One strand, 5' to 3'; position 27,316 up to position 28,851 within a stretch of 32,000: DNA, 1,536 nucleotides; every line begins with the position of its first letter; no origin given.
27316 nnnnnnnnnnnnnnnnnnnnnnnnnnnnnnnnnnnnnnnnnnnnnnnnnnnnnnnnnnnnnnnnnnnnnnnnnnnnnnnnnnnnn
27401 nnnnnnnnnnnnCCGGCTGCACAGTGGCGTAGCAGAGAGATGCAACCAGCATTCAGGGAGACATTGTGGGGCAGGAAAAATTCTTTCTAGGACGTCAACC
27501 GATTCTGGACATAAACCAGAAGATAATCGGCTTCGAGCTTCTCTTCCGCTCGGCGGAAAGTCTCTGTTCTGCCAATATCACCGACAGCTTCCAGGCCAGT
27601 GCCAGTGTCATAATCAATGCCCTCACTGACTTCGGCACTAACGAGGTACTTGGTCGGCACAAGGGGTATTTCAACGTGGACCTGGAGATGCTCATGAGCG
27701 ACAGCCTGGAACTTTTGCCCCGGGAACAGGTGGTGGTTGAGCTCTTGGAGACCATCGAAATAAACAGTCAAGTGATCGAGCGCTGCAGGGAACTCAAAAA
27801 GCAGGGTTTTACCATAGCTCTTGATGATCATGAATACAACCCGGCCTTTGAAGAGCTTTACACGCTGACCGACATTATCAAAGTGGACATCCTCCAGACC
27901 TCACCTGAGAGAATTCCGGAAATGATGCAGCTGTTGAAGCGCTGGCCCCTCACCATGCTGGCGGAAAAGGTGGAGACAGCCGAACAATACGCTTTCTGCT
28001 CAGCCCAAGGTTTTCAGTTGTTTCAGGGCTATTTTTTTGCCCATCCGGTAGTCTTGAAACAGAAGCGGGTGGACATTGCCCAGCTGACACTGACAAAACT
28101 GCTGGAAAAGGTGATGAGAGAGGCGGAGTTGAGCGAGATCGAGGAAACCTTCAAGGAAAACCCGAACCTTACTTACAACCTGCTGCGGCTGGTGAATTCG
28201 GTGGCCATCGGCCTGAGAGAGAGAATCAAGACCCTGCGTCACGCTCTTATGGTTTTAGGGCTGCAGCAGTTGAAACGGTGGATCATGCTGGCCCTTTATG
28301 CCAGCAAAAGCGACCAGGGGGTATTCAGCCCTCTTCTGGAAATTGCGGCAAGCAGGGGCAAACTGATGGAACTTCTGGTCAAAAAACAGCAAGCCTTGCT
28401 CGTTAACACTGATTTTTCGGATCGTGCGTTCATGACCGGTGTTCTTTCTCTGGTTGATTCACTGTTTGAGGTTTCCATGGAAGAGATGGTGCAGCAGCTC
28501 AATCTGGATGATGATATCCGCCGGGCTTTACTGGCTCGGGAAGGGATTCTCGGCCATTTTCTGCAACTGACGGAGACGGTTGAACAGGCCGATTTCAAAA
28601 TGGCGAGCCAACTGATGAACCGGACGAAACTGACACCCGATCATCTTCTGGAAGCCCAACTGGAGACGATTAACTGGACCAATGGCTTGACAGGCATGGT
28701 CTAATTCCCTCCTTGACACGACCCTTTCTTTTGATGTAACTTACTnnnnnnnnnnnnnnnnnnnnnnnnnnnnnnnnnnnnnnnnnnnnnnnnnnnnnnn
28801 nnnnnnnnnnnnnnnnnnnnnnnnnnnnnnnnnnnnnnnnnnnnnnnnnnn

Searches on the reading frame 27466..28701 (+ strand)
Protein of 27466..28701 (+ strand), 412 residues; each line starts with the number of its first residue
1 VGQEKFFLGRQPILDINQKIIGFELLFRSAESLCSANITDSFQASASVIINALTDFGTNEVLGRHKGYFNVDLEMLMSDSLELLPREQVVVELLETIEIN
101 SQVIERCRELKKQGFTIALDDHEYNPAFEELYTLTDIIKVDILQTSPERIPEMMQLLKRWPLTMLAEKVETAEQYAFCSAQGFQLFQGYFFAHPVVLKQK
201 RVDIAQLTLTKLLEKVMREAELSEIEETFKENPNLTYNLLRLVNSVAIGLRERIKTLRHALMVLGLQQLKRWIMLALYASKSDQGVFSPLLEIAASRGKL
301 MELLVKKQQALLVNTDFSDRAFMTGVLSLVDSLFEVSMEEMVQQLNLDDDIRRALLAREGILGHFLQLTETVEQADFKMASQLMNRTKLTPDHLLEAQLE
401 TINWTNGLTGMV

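Call 13: search_protein_families(library=pfam, proteins=[window:27466-28701:+], max_evalue=0.001)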
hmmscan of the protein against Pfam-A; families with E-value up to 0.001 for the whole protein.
window:27466-28701:+ (412 aa): 2 families
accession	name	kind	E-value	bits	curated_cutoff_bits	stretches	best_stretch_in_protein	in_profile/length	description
PF08668.18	HDOD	-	2.2e-12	47.3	22.9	1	218-306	18-111/196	HDOD domain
PF00563.25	EAL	-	5.3e-12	46.1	31.3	1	73-194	93-236/236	EAL domain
